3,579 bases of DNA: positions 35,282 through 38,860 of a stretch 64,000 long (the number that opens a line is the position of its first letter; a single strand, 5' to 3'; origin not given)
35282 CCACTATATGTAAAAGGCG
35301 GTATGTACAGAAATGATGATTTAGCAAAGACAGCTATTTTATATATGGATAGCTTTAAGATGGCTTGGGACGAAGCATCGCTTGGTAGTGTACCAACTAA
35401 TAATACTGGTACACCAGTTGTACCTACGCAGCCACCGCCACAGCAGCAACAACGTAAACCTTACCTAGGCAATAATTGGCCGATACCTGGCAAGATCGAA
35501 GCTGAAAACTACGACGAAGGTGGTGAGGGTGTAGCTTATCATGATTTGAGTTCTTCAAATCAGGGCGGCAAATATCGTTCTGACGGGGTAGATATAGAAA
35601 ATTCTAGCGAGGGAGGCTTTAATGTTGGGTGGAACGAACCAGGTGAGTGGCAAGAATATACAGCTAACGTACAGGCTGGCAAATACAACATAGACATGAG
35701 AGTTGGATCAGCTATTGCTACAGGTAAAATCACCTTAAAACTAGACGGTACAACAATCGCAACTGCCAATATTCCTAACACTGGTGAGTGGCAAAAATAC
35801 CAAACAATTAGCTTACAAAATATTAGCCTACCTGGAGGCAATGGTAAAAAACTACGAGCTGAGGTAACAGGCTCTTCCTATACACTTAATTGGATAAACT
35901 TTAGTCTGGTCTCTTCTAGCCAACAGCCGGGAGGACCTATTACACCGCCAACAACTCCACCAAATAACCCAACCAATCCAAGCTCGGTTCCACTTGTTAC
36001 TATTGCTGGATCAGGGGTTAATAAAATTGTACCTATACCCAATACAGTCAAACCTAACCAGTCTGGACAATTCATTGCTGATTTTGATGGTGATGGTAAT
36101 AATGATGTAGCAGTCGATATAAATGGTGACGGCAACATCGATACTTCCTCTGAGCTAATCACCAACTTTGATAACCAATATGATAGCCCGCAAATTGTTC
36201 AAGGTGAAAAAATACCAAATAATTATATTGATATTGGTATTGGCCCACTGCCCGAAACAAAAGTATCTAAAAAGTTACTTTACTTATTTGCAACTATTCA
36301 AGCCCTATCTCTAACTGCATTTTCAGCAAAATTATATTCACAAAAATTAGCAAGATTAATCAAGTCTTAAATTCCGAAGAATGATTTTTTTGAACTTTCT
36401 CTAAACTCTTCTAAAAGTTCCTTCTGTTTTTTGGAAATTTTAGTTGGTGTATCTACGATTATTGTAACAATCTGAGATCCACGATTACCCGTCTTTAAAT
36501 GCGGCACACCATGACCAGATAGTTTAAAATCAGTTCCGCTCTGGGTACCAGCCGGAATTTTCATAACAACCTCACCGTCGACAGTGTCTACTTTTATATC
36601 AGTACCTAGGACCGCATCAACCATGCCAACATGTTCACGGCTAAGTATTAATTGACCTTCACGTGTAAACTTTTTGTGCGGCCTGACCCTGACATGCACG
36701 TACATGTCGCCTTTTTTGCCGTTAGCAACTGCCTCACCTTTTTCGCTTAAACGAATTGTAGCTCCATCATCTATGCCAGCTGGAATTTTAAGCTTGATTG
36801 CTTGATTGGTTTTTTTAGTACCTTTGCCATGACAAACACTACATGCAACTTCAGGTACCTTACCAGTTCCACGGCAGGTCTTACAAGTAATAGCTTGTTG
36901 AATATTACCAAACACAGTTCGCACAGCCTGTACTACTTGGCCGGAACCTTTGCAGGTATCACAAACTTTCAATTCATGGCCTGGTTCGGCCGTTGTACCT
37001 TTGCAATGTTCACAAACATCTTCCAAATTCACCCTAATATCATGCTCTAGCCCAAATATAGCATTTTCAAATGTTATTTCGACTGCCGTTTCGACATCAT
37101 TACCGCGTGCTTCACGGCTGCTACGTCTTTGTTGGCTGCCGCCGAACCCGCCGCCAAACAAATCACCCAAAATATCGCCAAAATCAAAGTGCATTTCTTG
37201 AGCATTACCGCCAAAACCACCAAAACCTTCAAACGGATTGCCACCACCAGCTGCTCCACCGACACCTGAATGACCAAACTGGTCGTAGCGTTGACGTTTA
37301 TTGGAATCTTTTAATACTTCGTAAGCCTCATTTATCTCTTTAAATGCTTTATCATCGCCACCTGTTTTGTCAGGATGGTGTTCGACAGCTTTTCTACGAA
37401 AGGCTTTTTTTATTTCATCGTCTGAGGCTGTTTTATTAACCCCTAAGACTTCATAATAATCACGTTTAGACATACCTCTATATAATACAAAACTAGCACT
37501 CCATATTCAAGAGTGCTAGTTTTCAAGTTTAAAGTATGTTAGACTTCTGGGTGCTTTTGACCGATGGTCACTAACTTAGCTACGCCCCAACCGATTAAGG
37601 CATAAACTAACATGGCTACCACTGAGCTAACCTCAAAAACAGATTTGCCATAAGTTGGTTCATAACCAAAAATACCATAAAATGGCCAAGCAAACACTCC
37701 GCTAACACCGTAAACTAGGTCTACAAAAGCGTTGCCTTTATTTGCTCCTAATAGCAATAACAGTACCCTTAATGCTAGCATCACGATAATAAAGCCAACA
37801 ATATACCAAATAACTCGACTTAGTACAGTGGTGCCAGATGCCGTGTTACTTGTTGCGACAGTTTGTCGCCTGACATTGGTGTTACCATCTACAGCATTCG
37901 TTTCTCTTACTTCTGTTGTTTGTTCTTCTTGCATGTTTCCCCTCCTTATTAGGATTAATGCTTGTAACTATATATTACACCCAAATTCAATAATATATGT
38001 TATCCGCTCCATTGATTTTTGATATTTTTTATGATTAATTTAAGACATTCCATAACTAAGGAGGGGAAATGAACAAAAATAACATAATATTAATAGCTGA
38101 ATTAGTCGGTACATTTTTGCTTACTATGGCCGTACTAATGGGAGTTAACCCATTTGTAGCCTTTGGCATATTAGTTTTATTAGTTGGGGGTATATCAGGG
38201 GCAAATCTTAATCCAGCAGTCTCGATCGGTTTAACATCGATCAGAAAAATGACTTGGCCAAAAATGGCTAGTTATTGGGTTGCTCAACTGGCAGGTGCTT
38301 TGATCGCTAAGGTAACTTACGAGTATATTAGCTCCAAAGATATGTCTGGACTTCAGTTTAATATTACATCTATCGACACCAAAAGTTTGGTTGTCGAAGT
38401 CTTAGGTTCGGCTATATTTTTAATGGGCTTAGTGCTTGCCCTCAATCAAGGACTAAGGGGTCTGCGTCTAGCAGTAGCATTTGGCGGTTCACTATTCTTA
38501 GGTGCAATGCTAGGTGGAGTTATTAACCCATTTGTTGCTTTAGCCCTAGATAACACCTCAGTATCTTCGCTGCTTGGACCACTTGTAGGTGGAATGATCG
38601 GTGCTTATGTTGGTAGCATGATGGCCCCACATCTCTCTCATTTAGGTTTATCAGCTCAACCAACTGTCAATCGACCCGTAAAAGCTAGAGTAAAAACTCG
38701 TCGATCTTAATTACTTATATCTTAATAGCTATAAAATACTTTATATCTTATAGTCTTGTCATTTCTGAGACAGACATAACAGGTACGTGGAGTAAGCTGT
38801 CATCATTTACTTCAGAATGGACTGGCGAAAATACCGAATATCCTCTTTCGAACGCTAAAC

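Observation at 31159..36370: Three tandem secreted glycan-enzyme genes assembled from base-identical shuffled modules; the middle gene is a clean chimera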

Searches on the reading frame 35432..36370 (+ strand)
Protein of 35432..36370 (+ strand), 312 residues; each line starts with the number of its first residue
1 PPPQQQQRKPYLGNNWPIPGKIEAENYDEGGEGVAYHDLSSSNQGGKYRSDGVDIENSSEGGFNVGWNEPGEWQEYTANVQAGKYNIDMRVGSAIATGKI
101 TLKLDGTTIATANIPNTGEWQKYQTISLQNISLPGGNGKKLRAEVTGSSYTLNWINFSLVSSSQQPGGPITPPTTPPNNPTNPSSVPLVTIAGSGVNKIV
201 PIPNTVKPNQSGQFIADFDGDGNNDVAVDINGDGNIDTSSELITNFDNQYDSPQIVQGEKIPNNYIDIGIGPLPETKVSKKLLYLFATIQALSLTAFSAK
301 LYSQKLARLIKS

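Call 31: search_solved_structures(query=window:35432-36370:+, max_evalue=1)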
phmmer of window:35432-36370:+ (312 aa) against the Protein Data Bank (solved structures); distinct sequences matched with E-value up to 1: 16.
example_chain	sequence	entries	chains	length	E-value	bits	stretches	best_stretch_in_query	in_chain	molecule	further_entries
8zvk_A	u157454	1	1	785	1.1e-34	123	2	51-161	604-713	AaBgIC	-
5g56_A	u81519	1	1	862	1.7e-23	86.3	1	19-169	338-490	CARBOHYDRATE BINDING FAMILY 6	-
5la2_A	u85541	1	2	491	1e-22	83.7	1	19-160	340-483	Carbohydrate binding family 6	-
2y8k_A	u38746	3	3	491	1e-22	83.7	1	19-160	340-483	CARBOHYDRATE BINDING FAMILY 6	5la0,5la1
5fui_A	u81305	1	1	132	6.1e-11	45.1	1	50-157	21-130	ENDO-1,3-BETA-GLUCANASE, FAMILY GH16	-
1w9s_A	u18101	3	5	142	2.6e-09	39.7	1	52-136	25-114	BH0236 PROTEIN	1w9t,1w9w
2v4v_A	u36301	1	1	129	2.9e-09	39.6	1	49-158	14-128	GH59 GALACTOSIDASE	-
1uxz_A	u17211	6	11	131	4.3e-07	32.4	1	57-157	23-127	CELLULASE B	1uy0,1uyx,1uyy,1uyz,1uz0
8j3x_A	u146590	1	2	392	3.7e-05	26.1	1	72-157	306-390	Putative polysaccharide-binding protein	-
8j3y_A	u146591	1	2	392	5.9e-05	25.4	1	72-157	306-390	Putative polysaccharide-binding protein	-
1gmm_A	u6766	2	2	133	0.0026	20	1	45-129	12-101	CBM6 | XYLANASE U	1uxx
2w3j_A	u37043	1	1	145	0.044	16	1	80-148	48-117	CARBOHYDRATE BINDING MODULE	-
5m77_A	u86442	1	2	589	0.086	15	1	51-124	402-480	Alpha-1,6-mannanase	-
4qtq_A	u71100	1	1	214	0.4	12.8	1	200-247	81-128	XAC2610 protein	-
9m0b_A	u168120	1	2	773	0.51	12.5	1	46-125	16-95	Alpha-agarase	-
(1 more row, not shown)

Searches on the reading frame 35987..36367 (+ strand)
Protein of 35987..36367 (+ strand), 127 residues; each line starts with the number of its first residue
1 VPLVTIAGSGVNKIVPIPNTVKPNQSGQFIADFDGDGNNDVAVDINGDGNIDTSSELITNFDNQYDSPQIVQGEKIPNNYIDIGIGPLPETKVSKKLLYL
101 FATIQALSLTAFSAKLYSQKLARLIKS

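Call 84: search_protein_families(library=ncbifam, proteins=[window:35987-36367:+], max_evalue=10)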
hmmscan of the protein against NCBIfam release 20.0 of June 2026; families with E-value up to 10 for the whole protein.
window:35987-36367:+ (127 aa): 1 family
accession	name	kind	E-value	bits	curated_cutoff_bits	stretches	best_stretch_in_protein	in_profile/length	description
NF000157.1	fusid_est_FusH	equivalog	0.21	10.2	999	1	29-59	426-455/520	fusidic acid esterase FusH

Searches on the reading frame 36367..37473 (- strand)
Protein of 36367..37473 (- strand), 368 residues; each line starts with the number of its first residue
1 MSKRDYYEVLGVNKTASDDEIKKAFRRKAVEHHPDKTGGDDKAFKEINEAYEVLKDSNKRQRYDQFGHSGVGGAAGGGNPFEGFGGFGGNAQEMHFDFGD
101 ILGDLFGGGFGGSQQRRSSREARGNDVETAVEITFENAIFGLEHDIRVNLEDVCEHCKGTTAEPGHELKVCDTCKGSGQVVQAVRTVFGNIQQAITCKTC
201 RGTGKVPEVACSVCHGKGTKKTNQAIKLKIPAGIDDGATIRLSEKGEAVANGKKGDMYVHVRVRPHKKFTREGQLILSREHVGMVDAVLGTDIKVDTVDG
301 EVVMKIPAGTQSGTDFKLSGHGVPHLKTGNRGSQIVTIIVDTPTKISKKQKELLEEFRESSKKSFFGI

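Call 41: search_protein_families(library=pfam, proteins=[window:36367-37473:-], max_evalue=0.001)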
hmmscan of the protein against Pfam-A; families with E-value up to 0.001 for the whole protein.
window:36367-37473:- (368 aa): 3 families
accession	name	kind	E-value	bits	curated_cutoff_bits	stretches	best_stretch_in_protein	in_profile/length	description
PF01556.23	DnaJ_C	-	4.9e-41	140.7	26.6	1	127-343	1-152/152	DnaJ C terminal domain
PF00226.36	DnaJ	-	1.4e-24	86.4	27.8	1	5-64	1-63/63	DnaJ domain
PF00684.25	DnaJ_CXXCXGXG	-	4.8e-15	56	32.7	1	154-218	1-65/65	DnaJ central domain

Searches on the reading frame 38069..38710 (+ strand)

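Call 41: search_protein_families(library=pfam, proteins=[window:38069-38710:+], max_evalue=0.001)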
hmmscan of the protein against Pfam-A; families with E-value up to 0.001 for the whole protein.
window:38069-38710:+ (213 aa): 1 family
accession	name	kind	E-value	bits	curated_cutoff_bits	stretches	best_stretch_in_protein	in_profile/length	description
PF00230.25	MIP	-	7.9e-15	55.7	25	1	31-182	53-218/222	Major intrinsic protein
